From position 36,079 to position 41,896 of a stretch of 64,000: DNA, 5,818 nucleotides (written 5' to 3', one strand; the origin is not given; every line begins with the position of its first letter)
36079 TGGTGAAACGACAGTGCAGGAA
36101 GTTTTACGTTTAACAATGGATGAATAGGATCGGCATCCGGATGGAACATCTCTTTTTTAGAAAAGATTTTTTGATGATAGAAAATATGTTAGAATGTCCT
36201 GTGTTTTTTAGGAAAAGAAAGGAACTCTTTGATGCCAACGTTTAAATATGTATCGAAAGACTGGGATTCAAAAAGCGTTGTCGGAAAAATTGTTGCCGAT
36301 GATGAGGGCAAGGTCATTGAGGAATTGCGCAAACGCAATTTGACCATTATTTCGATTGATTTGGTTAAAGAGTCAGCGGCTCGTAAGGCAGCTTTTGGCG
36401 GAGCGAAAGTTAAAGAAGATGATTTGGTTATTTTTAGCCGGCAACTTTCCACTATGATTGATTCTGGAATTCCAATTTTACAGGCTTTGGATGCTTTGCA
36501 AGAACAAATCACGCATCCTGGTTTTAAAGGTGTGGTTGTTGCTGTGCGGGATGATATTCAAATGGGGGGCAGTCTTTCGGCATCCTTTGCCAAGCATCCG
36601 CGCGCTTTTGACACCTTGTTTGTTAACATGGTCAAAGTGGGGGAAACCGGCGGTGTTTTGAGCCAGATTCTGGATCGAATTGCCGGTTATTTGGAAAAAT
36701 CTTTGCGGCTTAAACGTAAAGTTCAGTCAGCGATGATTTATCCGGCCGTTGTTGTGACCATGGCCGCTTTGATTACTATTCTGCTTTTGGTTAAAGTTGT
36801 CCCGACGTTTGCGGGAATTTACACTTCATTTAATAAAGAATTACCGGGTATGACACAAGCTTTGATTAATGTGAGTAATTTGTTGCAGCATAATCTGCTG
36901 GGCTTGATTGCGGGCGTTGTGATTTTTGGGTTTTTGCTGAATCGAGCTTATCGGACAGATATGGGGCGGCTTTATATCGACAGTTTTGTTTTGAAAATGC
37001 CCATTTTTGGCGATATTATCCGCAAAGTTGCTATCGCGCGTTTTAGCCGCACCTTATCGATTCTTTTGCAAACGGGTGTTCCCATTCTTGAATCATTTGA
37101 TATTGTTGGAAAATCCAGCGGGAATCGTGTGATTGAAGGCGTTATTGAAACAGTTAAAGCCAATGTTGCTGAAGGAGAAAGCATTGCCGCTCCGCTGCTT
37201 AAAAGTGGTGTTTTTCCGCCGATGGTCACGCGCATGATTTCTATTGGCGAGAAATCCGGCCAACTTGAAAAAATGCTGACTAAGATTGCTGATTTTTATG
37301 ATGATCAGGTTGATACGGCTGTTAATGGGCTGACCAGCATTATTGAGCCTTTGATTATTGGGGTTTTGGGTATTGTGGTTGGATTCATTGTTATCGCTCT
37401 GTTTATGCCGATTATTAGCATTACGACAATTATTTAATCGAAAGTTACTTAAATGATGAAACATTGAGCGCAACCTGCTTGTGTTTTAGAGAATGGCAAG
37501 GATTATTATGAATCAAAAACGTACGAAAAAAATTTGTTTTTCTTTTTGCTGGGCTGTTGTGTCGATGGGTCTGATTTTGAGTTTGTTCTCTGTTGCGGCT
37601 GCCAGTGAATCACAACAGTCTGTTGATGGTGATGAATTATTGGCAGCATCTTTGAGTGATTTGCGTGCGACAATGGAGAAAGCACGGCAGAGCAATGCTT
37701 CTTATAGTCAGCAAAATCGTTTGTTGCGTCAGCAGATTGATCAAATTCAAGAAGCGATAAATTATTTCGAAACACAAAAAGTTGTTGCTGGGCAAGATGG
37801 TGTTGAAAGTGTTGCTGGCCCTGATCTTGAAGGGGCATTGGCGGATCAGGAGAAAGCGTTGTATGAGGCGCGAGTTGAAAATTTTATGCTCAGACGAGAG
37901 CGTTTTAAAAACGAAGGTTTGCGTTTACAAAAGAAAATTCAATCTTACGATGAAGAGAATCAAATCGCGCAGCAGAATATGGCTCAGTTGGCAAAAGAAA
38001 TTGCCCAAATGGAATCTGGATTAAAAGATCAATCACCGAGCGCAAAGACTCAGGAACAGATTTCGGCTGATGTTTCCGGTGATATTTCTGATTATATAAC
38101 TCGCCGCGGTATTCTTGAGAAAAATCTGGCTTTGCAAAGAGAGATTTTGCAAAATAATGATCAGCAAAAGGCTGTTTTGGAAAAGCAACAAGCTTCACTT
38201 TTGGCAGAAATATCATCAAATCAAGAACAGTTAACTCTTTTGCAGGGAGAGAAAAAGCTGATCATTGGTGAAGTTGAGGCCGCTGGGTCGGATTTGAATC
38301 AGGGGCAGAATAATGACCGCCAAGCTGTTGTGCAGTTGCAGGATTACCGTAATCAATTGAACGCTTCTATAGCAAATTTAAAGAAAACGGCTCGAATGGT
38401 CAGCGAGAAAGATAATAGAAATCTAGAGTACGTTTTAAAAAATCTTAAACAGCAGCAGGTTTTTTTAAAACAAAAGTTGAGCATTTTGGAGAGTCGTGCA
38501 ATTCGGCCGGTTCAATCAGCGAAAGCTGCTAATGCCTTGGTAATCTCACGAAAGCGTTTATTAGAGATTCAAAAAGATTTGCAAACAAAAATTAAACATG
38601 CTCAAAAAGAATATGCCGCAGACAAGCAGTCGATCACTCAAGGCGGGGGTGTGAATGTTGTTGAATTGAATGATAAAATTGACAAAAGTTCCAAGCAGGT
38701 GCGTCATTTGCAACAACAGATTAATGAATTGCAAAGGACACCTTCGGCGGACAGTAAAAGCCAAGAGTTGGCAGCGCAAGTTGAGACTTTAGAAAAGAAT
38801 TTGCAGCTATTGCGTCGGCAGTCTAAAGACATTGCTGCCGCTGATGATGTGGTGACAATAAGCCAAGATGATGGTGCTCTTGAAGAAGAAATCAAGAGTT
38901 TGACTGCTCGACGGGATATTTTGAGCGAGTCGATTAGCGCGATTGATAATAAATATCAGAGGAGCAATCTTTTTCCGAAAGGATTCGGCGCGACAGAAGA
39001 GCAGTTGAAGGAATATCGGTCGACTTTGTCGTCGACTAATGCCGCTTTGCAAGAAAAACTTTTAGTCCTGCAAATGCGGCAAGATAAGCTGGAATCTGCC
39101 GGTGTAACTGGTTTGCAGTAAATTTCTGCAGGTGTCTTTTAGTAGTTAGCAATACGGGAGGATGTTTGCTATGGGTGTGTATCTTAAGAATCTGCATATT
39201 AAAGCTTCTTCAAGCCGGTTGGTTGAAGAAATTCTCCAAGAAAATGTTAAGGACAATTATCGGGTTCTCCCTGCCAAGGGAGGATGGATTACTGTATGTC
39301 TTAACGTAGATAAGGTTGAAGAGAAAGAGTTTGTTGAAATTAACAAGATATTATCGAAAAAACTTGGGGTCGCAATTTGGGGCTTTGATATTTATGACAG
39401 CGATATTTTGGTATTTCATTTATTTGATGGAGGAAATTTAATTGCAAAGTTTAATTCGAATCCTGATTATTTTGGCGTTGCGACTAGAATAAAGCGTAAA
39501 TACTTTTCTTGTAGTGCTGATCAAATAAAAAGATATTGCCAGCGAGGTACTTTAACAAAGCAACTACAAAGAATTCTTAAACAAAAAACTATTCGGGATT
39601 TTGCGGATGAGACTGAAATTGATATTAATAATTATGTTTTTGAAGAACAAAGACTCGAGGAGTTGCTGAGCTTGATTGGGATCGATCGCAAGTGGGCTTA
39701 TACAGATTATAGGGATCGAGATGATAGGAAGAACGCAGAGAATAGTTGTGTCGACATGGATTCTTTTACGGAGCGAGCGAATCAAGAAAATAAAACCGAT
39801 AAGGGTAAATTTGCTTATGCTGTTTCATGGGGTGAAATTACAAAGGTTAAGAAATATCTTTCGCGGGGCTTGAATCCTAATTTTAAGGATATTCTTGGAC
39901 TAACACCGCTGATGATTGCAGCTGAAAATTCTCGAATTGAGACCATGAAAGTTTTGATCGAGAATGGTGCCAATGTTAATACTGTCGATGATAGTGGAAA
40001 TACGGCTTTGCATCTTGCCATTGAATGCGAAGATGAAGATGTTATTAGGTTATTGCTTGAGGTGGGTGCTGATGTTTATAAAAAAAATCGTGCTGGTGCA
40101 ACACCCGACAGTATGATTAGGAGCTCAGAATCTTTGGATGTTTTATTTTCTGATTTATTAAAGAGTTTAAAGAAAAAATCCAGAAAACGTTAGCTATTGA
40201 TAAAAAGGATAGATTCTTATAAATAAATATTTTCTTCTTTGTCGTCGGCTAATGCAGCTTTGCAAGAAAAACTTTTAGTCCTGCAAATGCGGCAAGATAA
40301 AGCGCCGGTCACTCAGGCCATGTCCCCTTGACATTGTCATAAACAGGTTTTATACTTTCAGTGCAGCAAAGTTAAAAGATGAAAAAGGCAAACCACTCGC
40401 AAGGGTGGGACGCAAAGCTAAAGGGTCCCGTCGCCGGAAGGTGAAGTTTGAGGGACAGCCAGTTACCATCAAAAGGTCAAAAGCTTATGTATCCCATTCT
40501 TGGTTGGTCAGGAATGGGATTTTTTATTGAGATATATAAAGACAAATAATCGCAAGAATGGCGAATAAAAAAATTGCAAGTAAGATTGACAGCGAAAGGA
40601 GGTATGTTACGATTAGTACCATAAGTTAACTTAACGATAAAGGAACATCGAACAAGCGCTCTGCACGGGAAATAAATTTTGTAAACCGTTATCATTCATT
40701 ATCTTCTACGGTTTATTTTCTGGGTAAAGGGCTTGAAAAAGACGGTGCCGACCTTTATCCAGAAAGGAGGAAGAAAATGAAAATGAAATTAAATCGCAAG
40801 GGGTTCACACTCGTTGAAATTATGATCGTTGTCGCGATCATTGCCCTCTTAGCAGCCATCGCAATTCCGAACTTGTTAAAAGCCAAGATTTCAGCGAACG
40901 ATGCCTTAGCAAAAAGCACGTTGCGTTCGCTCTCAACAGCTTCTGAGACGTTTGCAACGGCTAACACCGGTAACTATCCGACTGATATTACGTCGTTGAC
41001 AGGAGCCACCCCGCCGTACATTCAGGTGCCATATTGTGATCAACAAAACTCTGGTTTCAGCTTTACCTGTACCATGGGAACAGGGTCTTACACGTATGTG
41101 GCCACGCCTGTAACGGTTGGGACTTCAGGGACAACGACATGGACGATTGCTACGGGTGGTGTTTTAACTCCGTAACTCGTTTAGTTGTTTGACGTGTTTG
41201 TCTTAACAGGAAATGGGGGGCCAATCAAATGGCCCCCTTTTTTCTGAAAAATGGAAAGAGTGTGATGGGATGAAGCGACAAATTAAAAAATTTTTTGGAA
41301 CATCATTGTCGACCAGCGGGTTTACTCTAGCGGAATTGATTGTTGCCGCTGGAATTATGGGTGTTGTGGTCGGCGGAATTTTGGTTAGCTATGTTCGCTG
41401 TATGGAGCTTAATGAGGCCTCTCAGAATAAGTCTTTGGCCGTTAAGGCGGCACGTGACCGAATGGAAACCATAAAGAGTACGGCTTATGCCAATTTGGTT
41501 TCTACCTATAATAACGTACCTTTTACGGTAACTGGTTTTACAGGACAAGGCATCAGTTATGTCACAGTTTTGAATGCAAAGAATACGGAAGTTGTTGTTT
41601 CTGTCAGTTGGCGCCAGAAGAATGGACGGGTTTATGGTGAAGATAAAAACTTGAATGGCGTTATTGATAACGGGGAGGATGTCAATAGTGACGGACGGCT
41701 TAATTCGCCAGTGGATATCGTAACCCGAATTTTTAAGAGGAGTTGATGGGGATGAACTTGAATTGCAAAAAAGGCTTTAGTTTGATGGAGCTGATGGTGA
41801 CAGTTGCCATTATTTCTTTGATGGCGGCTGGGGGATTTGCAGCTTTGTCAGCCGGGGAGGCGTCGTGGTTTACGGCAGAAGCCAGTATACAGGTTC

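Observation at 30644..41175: Stacked c-di-GMP signature around one pilus locus (protein sensor, detached receptor, ATPase N-domains, riboswitch)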

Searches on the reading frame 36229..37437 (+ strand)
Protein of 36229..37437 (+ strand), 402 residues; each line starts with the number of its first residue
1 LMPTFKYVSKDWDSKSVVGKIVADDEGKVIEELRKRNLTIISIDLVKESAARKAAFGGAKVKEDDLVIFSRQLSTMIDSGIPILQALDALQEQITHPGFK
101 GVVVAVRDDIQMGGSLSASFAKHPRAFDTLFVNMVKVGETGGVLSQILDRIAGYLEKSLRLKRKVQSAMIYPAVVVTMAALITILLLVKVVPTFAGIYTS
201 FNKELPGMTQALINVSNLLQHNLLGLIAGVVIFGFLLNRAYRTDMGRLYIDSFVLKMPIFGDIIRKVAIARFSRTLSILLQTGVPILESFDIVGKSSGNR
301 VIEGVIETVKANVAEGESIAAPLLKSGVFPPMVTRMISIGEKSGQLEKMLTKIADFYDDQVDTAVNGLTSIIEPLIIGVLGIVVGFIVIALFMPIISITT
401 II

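Call 3: search_protein_families(library=pfam, proteins=[window:36229-37437:+], max_evalue=0.01)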
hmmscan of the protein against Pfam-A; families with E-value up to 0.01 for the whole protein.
window:36229-37437:+ (402 aa): 1 family
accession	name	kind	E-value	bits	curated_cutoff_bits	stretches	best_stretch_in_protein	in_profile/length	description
PF00482.28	T2SSF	-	1.1e-67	226.2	25.2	2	69-192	1-125/125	Type II secretion system (T2SS), protein F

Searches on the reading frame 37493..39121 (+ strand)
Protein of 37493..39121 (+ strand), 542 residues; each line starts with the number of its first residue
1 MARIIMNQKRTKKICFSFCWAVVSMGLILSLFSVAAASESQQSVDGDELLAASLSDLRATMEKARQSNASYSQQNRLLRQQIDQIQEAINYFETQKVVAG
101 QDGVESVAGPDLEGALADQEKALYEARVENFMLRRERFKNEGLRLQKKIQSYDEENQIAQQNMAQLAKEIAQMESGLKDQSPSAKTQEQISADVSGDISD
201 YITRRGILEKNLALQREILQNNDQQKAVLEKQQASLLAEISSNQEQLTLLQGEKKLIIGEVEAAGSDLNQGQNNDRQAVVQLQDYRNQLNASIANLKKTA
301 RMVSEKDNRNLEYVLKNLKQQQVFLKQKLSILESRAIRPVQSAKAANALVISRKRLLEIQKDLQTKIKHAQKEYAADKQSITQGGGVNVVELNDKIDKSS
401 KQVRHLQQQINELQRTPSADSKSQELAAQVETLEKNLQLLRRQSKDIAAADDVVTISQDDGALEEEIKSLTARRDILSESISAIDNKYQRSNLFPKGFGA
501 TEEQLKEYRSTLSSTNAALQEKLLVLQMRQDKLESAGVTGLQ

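Call 3: search_protein_families(library=pfam, proteins=[window:37493-39121:+], max_evalue=0.01)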
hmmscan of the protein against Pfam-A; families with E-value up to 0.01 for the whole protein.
window:37493-39121:+ (542 aa): 1 family
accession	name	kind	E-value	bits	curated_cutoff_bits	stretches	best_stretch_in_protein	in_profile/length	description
PF14073.11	Cep57_CLD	-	0.0026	18.2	28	1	145-274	9-138/178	Centrosome localisation domain of Cep57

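Call 68: search_protein_families(library=pfam, proteins=[window:37493-39121:+], max_evalue=0.01)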
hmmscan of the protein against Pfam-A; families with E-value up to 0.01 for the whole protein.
window:37493-39121:+ (542 aa): 1 family
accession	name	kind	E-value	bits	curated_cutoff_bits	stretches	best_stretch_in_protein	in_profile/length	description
PF14073.11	Cep57_CLD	-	0.0026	18.2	28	1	145-274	9-138/178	Centrosome localisation domain of Cep57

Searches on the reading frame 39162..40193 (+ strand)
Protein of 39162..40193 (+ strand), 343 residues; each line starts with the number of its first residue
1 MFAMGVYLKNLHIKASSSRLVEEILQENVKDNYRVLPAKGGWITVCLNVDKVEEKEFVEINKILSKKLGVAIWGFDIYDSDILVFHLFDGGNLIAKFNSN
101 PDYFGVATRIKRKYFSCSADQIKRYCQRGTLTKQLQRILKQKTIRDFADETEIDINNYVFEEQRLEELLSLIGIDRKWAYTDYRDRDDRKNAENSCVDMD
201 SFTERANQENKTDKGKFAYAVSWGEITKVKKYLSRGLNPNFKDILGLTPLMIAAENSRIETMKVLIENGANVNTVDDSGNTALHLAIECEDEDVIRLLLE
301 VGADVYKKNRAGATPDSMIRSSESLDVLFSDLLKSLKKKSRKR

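Call 3: search_protein_families(library=pfam, proteins=[window:39162-40193:+], max_evalue=0.01)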
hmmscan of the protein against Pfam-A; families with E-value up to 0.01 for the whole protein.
window:39162-40193:+ (343 aa): 5 families
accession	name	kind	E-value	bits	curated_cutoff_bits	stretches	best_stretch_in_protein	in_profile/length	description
PF12796.13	Ank_2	-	2.1e-19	70.3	27.3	1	219-309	3-90/90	Ankyrin repeats (3 copies)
PF00023.36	Ank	-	3.4e-17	62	21.1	2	279-309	2-32/33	Ankyrin repeat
PF13637.12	Ank_4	-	1.6e-15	57.3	22.7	1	251-299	2-50/50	Ankyrin repeats (many copies)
PF13857.12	Ank_5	-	1.5e-14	54.4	27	2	233-286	2-56/56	Ankyrin repeats (many copies)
PF13606.12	Ank_3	-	4.2e-14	51.5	22.3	2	246-273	2-29/30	Ankyrin repeat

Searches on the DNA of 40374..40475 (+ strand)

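Call 32: build_rna_model(alignment_id=A2)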
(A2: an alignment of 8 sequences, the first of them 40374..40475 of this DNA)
Model R1 built from alignment A2 (8 sequences, 108 columns); structure: RNAalifold consensus.
model positions 93; base pairs 18; branch points 1; effective number of sequences 1.79; information 0.614 bits per position. Calibrated on 0.2 Mb of random sequence (short: E-values are rough).
structure used (alignment columns):
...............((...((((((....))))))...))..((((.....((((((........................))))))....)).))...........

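Call 34: search_with_rna_model(model_id=R1, sources=[window, L003, L004, L005, L006, L007, L008, L009, L010, L011, L012, L013, L014, L015, L016, L017, L018, L019, L020, L021, L022, L023, L024, L025, L026, L027, L028, L029, L030, L031, L032, L033, L034, L035, L036, L037, L038, L039, L040, L041, L042, L043, L044, L045, L046, L047, L048, L049, L050, L051, L052, L053, L054, L055, L056, L057, L058, L059, L060, L061, L062, L063, L064, L065, L066, L067, L068, L069, L070, L071, L072, L073, L074, L075, L076, L077, L078, L079, L080, L081, L082], max_evalue=0.01, make_alignment=true)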
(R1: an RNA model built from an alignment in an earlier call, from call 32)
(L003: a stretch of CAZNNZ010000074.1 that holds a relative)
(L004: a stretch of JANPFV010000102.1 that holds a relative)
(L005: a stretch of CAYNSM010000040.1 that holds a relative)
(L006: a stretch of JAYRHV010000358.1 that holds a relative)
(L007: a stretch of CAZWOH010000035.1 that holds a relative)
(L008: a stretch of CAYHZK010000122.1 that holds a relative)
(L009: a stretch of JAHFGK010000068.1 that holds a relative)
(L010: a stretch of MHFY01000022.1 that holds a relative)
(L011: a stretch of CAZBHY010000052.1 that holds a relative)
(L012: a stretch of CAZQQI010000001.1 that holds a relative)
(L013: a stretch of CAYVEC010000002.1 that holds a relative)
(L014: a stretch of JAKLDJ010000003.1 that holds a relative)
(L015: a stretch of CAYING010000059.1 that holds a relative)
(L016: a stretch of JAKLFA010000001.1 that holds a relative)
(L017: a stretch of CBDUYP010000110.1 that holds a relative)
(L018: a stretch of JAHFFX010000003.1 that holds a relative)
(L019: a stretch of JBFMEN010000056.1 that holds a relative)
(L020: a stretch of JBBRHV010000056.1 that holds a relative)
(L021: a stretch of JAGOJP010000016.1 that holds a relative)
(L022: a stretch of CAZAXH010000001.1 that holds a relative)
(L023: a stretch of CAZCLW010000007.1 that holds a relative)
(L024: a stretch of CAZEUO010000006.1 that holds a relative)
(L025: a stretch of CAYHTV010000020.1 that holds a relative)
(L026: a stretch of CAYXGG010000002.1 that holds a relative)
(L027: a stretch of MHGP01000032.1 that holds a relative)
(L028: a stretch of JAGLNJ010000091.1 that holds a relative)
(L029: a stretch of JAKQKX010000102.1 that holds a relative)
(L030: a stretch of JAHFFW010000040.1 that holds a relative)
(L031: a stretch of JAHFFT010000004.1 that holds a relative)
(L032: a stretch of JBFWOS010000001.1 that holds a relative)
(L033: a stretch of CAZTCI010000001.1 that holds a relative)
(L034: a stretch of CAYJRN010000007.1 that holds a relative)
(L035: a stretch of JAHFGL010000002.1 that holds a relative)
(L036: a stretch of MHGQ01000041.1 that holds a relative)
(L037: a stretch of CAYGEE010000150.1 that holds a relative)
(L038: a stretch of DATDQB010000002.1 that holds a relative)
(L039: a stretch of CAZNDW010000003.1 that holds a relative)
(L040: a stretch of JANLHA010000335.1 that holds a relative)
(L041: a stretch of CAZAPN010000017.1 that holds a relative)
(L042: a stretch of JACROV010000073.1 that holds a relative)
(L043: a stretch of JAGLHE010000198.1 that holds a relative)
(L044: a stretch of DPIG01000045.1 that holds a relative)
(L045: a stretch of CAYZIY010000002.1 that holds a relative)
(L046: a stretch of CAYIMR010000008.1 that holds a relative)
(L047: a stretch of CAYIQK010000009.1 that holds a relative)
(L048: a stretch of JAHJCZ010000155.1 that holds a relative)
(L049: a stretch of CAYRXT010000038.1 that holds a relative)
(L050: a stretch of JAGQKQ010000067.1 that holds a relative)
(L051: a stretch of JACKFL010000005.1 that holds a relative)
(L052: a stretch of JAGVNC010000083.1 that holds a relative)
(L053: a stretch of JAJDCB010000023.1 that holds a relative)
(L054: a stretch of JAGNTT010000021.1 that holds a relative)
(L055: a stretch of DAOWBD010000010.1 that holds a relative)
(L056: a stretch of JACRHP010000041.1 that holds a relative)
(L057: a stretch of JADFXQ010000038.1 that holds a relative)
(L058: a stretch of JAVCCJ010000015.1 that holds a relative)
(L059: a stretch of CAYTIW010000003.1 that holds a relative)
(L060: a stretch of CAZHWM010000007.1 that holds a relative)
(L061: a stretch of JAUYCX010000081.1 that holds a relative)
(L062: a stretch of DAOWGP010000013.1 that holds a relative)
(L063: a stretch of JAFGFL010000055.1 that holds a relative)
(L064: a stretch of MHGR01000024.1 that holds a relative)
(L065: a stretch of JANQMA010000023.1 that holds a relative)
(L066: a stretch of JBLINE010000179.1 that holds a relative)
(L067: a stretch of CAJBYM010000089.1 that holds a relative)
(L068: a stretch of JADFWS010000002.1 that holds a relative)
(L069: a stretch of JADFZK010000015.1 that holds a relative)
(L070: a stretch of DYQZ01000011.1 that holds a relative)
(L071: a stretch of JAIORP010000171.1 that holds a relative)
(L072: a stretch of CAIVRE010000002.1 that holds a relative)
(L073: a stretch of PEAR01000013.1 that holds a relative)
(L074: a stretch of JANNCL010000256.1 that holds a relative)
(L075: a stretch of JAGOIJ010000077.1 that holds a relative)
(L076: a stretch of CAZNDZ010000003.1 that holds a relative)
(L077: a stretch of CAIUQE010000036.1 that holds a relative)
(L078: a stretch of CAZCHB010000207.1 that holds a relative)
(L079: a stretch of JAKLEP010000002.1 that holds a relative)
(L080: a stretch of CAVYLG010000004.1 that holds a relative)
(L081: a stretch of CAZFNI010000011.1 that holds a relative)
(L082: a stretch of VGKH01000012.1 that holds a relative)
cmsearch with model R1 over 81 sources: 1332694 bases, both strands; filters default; matches with E-value up to 0.01: 36.
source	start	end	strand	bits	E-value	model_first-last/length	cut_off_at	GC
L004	16932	17015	+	95.1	7.1e-23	1-93/93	no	0.51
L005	12503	12596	+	94.2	1.2e-22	1-93/93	no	0.43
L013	17013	17105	+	93.8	1.6e-22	1-93/93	no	0.48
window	40374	40475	+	93.2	2.4e-22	1-93/93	no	0.51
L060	16548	16642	+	90.6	1.3e-21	1-93/93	no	0.4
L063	19253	19340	+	90.4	1.4e-21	1-93/93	no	0.47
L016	17016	17118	+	89.2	3.2e-21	1-93/93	no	0.43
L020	14030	14137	+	88.2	5.7e-21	1-93/93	no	0.41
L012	17051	17145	+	87.5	9.3e-21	1-93/93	no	0.56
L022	17060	17165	+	87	1.3e-20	1-93/93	no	0.54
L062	17524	17611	+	84.5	6.1e-20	1-93/93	no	0.5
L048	11623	11712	+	84.3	6.9e-20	1-93/93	no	0.44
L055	12609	12696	+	83.4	1.2e-19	1-93/93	no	0.5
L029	17085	17189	+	82.6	2.2e-19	1-93/93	no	0.51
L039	16400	16512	+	79.8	1.3e-18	1-93/93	no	0.46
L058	18993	19085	+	79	2.1e-18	1-93/93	no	0.41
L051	16340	16430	+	78.5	3e-18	1-93/93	no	0.53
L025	18034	18142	+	76.5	1.1e-17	1-93/93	no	0.5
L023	8735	8831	+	76.4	1.2e-17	1-93/93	no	0.49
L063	16526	16621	+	76.3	1.2e-17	1-93/93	no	0.47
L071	19117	19200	+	75.6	2e-17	1-93/93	no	0.5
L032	16391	16481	+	75.2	2.4e-17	1-93/93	no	0.53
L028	9814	9912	+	73.5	7.4e-17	1-93/93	no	0.51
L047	16324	16479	+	71.1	3.4e-16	1-93/93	no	0.5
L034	17287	17382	+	70.8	4.2e-16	1-93/93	no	0.48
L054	16753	16836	+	70.6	4.6e-16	1-93/93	no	0.49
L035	16776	16862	+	70.5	5.1e-16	1-93/93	no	0.48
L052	16334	16493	+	60.1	3.9e-13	1-93/93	no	0.5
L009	9659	9821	+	55.5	7.5e-12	1-93/93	no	0.48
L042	16540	16687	+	50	2.6e-10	1-93/93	no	0.58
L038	16766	16925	+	45.9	3.8e-09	1-93/93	no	0.57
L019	15511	15677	+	44.7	8e-09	1-93/93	no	0.47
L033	16851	16905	+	30.4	7.9e-05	1-93/93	no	0.4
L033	17519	17573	+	30.4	7.9e-05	1-93/93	no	0.4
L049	13231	13377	+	29.9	0.00011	1-93/93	no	0.55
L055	11822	11885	+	28.7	0.00024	1-93/93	no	0.44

Alignment A3: 36 matches aligned to the model, 277 columns, each read 5' to 3' on its own strand. Consensus structure (alignment columns), stored with it:
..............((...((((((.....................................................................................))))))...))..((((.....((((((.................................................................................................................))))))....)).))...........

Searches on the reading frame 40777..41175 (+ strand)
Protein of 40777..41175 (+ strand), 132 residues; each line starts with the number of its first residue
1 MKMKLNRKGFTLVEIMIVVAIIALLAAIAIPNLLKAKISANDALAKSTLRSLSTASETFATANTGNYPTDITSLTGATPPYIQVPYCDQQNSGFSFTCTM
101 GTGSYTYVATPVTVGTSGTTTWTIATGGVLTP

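Call 3: search_protein_families(library=pfam, proteins=[window:40777-41175:+], max_evalue=0.01)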
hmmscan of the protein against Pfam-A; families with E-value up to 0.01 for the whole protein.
window:40777-41175:+ (132 aa): 1 family
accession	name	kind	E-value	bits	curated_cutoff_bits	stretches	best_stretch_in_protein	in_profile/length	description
PF07963.17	N_methyl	-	7.1e-09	35.3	21.2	1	6-30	3-27/27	Prokaryotic N-terminal methylation motif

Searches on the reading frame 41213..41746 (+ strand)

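Call 3: search_protein_families(library=pfam, proteins=[window:41213-41746:+], max_evalue=0.01)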
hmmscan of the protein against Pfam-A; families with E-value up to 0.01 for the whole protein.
window:41213-41746:+ (177 aa): 1 family
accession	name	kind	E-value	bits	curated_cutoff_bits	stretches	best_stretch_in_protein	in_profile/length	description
PF07963.17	N_methyl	-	0.00072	19.5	21.2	1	35-57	5-27/27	Prokaryotic N-terminal methylation motif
